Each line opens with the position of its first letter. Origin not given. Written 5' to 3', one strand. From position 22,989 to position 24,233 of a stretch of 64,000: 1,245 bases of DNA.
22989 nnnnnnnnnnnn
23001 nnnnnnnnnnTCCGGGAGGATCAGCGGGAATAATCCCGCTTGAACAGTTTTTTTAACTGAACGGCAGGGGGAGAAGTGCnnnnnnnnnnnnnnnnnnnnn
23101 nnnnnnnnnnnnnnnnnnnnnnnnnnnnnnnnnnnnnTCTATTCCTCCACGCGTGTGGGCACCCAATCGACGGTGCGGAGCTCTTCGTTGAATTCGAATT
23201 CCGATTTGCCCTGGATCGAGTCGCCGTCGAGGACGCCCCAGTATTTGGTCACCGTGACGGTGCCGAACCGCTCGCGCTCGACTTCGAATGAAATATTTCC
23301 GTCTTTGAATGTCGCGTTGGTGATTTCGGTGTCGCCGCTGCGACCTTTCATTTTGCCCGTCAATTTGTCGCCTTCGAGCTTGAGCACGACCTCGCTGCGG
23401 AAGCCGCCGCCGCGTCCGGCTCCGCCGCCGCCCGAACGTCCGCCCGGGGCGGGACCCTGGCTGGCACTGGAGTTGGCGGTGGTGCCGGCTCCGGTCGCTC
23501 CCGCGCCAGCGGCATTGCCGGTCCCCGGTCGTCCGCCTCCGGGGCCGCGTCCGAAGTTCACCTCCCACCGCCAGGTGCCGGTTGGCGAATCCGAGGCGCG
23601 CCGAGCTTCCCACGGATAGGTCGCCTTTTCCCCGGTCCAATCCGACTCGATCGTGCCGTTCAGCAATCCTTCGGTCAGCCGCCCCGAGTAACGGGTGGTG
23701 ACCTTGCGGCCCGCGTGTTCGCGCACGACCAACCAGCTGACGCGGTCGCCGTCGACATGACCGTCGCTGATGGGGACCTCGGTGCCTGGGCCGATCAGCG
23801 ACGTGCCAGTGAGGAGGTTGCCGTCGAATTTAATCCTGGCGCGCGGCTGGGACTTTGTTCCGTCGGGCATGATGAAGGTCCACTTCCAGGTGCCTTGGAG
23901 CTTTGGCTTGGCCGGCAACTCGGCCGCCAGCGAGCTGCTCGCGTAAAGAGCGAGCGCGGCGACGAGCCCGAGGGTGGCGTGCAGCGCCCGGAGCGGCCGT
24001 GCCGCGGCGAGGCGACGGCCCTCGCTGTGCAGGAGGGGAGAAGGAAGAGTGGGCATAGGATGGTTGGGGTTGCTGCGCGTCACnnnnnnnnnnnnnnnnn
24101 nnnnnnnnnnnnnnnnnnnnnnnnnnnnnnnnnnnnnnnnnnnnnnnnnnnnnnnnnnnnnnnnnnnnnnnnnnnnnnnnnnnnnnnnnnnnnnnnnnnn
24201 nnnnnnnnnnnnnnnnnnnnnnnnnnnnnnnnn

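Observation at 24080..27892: Unusual single-polypeptide fusion of a prolyl oligopeptidase (S9A) and a PhoD-like phosphatase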

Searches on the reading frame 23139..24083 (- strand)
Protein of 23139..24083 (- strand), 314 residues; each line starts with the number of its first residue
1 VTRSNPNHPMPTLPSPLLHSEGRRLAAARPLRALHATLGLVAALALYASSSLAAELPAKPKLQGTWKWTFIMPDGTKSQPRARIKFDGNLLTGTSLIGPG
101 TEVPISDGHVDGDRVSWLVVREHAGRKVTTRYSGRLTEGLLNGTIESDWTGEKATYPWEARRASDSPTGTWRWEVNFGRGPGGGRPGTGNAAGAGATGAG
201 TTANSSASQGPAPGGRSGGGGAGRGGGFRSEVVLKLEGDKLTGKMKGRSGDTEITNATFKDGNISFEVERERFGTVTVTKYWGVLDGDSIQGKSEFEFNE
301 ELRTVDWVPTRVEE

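Call 22: search_protein_families(library=pfam, proteins=[window:23139-24083:-], max_evalue=1)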
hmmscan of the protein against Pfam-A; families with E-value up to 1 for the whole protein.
window:23139-24083:- (314 aa): 0 families
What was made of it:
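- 23139..24083 (-): Conserved downstream partner gene: a secreted orphan protein (314 aa from GTG 24083, which overlaps the fusion's stop as GTGA; or 305 aa from ATG 24056) made of two homologous avidin/streptavidin-like 8-stranded beta-barrels joined by a Gly-rich linker. No Pfam hit (call 22).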

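Call 32: find_homologous_proteins(query=window:23139-24083:-, max_evalue=0.00001)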
Query window:23139-24083:- (314 aa): 28 proteins with E <= 0.00001 among 8000 candidates.
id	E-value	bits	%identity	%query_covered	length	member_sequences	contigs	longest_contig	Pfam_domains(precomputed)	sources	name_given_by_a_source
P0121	5.2e-199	678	100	97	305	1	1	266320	-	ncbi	-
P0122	2.6e-112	393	63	90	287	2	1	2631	-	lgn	-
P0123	4.6e-112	393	64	90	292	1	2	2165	-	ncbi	-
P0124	7.1e-102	359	57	97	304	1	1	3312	-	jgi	jgi:hypothetical protein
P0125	8.1e-96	339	55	93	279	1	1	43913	-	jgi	jgi:hypothetical protein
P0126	6.9e-92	326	53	93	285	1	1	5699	-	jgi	jgi:hypothetical protein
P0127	1.2e-87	312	52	92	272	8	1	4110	-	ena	-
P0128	1.3e-63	233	46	82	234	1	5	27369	-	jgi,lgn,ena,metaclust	metaclust:\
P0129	5.8e-63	231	44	88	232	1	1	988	-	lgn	-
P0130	6.4e-62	228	43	88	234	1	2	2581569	-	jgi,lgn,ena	jgi:hypothetical protein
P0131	6.5e-62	228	44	87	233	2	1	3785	-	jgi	jgi:hypothetical protein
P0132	7.6e-62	228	45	82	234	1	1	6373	-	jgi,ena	-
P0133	2.3e-60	223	43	87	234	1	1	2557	-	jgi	jgi:hypothetical protein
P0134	4.4e-59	219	41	88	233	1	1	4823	-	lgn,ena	-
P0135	2.7e-56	209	42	87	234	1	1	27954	-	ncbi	-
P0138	4.0e-49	186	38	89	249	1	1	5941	-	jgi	jgi:hypothetical protein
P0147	2.4e-35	141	34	90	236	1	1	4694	-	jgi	jgi:hypothetical protein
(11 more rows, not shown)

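Call 49: predict_structure(alignment_id=A5)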
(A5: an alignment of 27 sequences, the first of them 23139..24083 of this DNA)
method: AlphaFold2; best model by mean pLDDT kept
length: 314 residues; sequences in the alignment: 27
mean_pLDDT: 78.3   pTM: 0.61
mean pLDDT of the five models: 78.3, 77.5, 77.5, 76.3, 75.5
residues with pLDDT >= 90: 166; 70-90: 46; 50-70: 37; < 50: 65
segments of 3 or more residues with pLDDT < 50: 1-3, 17-32, 182-184, 186-212, 214-223
pLDDT, mean of each block of 10 residues (from residue 1): 45 48 43 59 71 63 92 88 92 88 94 96 94 94 95 95 94 79 47 43 41 44 66 96 94 97 96 94 94 93 94 77
secondary structure, 60 per line:
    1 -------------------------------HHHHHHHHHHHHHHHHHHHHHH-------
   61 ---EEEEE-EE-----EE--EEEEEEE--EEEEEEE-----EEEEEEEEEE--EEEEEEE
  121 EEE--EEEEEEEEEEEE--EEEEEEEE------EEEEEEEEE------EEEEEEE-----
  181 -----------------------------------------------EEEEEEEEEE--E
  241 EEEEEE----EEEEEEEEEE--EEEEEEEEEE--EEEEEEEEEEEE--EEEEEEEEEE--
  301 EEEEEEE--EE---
elements in order: H32-53 E64-68 E81-87 E90-96 E102-111 E114-123 E126-137 E140-147 E154-162 E169-175 E228-237 E240-246 E251-260 E263-272 E275-286 E289-298 E301-307
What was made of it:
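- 23139..24083 (-): AF2 model (call 49).
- On Avidin/streptavidin family (partner protein): The model's barrel domains have pLDDT above 90 (call 49).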

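Call 74: find_encoding_contigs(protein=P0130, flank=6000, max_places=2)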
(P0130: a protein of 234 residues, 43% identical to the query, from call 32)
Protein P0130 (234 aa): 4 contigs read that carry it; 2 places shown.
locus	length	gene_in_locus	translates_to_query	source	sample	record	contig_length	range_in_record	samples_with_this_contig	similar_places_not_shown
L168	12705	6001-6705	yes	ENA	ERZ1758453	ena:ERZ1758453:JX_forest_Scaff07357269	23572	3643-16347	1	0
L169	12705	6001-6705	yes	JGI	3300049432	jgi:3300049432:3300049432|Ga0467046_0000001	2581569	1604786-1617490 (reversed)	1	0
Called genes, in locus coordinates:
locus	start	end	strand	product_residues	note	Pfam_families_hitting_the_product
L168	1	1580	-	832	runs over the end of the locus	PF13442:Cytochrome_CBB3 (weak), PF07626:PSD3, PF07637:PSD5, PF07631:PSD4, PF07627:PSCyt3, PF07624:PSD2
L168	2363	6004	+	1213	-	PF02897:Peptidase_S9_N, PF00326:Peptidase_S9, PF09423:PhoD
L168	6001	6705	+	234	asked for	-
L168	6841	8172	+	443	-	-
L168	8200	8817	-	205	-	PF03588:Leu_Phe_trans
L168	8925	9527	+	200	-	PF13505:OMP_b-brl, PF13609:Porin_4 (weak)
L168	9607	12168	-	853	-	PF01624:MutS_I, PF05188:MutS_II, PF05192:MutS_III, PF05190:MutS_IV, PF00488:MutS_V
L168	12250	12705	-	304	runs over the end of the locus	PF02470:MlaD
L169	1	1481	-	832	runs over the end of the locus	PF07635:PSCyt1 (faint), PF13442:Cytochrome_CBB3 (weak), PF07626:PSD3, PF07637:PSD5, PF07631:PSD4, PF07627:PSCyt3, PF07624:PSD2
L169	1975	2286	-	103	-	-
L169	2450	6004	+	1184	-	PF02897:Peptidase_S9_N, PF00326:Peptidase_S9, PF09423:PhoD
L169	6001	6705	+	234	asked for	-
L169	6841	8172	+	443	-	-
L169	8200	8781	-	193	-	PF03588:Leu_Phe_trans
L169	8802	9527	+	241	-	PF13505:OMP_b-brl, PF13609:Porin_4 (weak)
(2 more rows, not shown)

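Call 75: find_encoding_contigs(protein=P0138, flank=6000, max_places=2)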
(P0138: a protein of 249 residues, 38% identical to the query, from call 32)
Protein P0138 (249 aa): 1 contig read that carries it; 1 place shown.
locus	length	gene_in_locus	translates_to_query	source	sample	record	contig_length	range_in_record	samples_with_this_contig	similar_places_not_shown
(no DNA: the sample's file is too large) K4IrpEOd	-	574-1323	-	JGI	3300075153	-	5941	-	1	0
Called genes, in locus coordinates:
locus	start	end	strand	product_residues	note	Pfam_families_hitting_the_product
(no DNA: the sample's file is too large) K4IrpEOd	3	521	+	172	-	?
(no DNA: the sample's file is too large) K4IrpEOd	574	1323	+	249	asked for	-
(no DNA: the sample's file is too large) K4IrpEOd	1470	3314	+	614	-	PF07719:TPR_2 (faint), PF13428:TPR_14 (faint), PF13371:TPR_9 (faint), PF14559:TPR_19 (faint), PF23914:TPR_CcmH_CycH (faint), PF00515:TPR_1 (faint), PF13431:TPR_17 (faint), PF13181:TPR_8 (faint)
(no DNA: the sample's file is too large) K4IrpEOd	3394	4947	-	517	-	PF00493:MCM (weak), PF00004:AAA, PF07724:AAA_2, PF07728:AAA_5 (faint), PF10431:ClpB_D2-small (faint)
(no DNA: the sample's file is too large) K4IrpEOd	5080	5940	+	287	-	?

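Call 76: find_encoding_contigs(protein=P0147, flank=6000, max_places=2)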
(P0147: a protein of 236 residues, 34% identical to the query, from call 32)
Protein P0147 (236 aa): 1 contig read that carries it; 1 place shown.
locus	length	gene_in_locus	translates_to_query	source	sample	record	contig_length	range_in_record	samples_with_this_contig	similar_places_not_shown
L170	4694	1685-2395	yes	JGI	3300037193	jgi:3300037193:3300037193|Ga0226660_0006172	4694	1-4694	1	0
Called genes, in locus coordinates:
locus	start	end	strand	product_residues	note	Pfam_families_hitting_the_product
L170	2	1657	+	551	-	PF16655:PhoD_N (weak), PF09423:PhoD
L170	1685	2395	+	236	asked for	-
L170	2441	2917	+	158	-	PF00111:Fer2, PF13085:Fer2_3 (weak), PF01799:Fer2_2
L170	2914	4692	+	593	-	?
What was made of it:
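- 23139..24083 (-): Reverse look-ups agree (calls 74-76).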

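Call 98: find_homologous_proteins(query=A5, max_evalue=0.001)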
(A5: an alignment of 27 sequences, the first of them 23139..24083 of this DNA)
Query A5 (27 sequences) (314 aa, profile of the alignment): 75 proteins with E <= 0.001 among 8000 candidates.
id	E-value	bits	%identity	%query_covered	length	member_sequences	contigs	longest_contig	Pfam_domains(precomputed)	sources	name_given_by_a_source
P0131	6.0e-102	358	44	87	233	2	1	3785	-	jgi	jgi:hypothetical protein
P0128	2.2e-101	356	46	82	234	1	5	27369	-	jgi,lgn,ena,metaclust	metaclust:\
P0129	6.8e-101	354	44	88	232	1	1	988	-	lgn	-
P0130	1.5e-100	353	43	88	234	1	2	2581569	-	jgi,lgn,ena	jgi:hypothetical protein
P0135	2.3e-100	353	42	87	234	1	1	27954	-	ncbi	-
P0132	6.3e-99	348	45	82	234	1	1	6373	-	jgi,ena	-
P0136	1.3e-98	347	41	87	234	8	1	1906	-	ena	-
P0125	6.0e-98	345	55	93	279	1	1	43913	-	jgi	jgi:hypothetical protein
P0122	1.5e-97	343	63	90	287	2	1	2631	-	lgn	-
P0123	2.3e-97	343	64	90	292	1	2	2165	-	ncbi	-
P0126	2.4e-97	343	53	93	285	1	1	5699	-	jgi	jgi:hypothetical protein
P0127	1.5e-96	340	52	92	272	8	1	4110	-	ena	-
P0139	9.4e-96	338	38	87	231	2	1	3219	-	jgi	jgi:hypothetical protein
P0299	1.6e-95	337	38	89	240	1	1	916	-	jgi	jgi:hypothetical protein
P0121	7.8e-95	335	100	97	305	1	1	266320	-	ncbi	-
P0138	8.1e-90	318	38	89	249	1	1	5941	-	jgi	jgi:hypothetical protein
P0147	1.9e-83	297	34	90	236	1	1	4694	-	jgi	jgi:hypothetical protein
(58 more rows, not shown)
